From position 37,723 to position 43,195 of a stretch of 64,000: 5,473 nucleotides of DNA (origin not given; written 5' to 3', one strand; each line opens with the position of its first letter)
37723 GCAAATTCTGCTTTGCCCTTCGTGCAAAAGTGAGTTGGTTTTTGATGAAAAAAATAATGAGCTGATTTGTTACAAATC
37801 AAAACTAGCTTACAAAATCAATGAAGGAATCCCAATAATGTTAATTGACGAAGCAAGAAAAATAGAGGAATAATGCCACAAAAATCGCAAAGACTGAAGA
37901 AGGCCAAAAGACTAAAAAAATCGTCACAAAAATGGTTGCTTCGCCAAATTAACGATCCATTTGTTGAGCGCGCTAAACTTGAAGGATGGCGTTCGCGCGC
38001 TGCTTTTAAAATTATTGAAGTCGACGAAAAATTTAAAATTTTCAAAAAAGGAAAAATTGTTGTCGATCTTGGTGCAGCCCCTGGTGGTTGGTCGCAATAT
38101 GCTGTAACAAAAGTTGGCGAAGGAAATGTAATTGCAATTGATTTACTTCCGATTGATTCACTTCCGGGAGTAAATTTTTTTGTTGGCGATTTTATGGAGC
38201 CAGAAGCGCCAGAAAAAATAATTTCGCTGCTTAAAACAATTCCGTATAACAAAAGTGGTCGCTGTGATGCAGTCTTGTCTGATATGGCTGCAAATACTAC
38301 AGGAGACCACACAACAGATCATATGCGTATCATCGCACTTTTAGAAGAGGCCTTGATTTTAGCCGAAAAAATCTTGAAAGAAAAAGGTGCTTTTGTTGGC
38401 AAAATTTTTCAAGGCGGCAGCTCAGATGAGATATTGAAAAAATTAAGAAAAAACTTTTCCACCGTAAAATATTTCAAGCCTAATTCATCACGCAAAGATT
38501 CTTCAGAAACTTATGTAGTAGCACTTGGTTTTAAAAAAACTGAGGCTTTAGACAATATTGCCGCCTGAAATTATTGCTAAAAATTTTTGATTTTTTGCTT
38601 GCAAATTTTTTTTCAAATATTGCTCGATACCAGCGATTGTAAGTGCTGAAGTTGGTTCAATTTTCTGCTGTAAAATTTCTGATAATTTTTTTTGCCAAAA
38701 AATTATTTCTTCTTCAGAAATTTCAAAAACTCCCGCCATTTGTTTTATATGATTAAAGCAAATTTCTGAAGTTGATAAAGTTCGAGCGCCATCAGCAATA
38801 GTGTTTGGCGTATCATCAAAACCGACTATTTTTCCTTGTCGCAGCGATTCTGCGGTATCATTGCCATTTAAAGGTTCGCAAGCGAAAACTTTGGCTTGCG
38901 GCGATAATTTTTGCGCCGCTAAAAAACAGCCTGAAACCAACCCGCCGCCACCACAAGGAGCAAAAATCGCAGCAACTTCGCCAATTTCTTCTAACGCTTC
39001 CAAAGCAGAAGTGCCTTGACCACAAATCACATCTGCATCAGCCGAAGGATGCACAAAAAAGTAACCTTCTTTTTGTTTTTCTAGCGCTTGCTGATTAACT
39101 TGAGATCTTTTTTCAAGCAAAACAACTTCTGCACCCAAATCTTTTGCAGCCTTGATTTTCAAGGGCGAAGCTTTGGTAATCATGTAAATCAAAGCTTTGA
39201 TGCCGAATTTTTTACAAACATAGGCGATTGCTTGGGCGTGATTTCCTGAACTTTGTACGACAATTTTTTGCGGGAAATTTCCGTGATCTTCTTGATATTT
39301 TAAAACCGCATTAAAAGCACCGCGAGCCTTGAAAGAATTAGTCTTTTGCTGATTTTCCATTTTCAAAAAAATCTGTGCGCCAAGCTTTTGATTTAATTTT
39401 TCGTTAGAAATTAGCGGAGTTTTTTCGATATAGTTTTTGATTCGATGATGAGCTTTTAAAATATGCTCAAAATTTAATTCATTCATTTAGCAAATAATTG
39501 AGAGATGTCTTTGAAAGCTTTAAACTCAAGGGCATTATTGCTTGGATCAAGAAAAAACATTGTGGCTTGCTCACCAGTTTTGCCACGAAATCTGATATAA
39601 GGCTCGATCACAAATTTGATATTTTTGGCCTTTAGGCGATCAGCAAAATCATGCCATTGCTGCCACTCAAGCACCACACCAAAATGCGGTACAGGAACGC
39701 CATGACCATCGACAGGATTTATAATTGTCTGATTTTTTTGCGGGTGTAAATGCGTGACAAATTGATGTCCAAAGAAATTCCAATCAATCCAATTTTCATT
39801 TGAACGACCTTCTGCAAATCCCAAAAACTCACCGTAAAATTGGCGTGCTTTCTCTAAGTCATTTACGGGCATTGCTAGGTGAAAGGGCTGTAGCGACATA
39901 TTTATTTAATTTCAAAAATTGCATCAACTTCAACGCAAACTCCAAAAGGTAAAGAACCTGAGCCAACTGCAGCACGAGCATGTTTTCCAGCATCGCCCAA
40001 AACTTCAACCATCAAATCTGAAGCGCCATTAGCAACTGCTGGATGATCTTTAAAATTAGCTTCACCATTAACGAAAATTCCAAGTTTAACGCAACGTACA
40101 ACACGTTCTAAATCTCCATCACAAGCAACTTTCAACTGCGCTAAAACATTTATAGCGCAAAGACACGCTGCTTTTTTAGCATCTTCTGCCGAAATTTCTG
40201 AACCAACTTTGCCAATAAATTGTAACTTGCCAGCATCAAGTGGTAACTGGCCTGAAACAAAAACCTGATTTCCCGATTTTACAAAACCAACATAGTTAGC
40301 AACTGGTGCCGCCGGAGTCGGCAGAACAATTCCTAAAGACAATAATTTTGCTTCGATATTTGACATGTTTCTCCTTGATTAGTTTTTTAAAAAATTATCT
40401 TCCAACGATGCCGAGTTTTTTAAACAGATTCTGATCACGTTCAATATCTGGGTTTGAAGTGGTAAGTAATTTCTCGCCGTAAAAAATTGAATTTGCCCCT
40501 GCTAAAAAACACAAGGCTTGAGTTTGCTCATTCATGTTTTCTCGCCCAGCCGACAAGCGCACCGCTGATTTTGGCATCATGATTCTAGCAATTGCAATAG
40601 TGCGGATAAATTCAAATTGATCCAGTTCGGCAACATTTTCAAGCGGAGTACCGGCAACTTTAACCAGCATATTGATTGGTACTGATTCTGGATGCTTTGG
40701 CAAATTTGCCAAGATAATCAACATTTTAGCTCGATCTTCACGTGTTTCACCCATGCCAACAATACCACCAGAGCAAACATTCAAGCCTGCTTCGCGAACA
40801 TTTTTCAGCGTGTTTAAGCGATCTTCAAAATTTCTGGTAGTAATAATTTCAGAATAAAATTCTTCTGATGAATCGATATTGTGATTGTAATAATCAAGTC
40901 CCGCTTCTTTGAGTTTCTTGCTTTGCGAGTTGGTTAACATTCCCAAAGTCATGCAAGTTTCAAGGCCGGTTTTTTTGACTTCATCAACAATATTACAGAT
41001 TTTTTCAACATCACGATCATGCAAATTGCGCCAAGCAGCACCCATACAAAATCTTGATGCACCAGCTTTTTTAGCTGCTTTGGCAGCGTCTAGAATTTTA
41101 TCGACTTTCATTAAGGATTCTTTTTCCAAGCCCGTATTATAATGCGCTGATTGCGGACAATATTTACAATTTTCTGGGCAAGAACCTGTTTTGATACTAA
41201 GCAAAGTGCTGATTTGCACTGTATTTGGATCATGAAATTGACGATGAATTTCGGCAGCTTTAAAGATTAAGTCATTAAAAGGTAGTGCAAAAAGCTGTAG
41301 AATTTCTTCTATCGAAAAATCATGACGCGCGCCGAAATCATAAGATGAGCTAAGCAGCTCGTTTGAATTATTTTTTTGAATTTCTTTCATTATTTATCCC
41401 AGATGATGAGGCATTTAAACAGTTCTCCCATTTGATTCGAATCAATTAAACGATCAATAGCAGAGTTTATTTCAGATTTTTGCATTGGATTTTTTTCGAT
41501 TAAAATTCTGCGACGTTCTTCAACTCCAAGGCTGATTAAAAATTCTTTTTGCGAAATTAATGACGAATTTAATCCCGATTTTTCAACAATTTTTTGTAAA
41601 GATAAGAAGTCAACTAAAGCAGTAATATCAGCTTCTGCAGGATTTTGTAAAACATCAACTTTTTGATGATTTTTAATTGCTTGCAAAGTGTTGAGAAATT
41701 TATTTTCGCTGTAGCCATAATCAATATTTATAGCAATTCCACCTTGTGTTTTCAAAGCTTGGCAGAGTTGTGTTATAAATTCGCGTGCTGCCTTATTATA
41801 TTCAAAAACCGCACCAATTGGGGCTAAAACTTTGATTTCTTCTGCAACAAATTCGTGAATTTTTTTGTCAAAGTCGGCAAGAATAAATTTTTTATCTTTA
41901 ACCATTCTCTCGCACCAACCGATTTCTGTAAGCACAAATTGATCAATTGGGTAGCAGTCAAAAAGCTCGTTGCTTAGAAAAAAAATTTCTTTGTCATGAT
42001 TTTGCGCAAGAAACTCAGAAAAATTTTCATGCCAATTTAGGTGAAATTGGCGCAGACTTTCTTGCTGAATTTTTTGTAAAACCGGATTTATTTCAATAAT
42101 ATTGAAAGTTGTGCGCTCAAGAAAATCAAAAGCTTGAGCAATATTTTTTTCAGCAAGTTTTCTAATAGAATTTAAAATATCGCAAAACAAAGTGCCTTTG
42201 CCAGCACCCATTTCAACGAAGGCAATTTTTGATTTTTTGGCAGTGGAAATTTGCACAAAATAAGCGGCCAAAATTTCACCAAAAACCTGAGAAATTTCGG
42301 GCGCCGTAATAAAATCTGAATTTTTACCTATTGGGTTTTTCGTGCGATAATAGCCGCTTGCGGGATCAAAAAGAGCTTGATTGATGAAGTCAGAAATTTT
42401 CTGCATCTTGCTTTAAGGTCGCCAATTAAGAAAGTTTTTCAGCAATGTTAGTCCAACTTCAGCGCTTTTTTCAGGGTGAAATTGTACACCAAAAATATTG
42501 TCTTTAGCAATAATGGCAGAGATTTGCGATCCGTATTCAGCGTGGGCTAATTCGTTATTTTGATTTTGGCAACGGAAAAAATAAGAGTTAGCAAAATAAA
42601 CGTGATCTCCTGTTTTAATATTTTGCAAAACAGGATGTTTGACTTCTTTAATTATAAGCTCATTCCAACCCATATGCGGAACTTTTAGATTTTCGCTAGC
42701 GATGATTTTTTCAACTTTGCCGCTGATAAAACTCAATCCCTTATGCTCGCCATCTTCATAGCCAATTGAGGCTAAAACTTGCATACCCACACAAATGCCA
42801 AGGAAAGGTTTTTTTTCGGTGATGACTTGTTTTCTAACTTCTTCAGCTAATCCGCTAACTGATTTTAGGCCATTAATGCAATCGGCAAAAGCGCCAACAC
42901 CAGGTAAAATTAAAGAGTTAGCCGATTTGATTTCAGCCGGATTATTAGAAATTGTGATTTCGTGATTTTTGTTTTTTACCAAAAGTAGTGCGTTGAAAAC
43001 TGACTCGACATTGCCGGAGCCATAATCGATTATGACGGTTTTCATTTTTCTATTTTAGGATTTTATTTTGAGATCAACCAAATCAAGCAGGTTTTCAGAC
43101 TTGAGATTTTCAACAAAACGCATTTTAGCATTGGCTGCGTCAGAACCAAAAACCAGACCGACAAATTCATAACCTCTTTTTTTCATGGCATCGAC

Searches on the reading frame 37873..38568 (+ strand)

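Call 16: search_protein_families(library=pfam, proteins=[window:37873-38568:+])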
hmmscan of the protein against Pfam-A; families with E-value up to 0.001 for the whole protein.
window:37873-38568:+ (231 aa): 1 family
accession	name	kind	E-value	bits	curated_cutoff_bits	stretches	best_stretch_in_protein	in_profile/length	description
PF01728.25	FtsJ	-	3e-58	197.2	24.1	1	39-220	1-181/181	FtsJ-like methyltransferase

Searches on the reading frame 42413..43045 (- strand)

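Call 16: search_protein_families(library=pfam, proteins=[window:42413-43045:-])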
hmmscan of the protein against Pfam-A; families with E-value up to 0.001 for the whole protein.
window:42413-43045:- (210 aa): 4 families
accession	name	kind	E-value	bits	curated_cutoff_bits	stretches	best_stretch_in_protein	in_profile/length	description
PF00117.34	GATase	-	1.8e-22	80.4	22.8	1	4-206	1-187/190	Glutamine amidotransferase class-I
PF01174.25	SNO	-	2.2e-05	24.9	27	1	31-194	23-172/188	SNO glutamine amidotransferase family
PF07722.19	Peptidase_C26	-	6.6e-05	23.2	20.5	0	72-92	99-119/219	Peptidase C26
PF07685.20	GATase_3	-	0.00014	22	27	1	18-93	15-90/196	CobB/CobQ-like glutamine amidotransferase domain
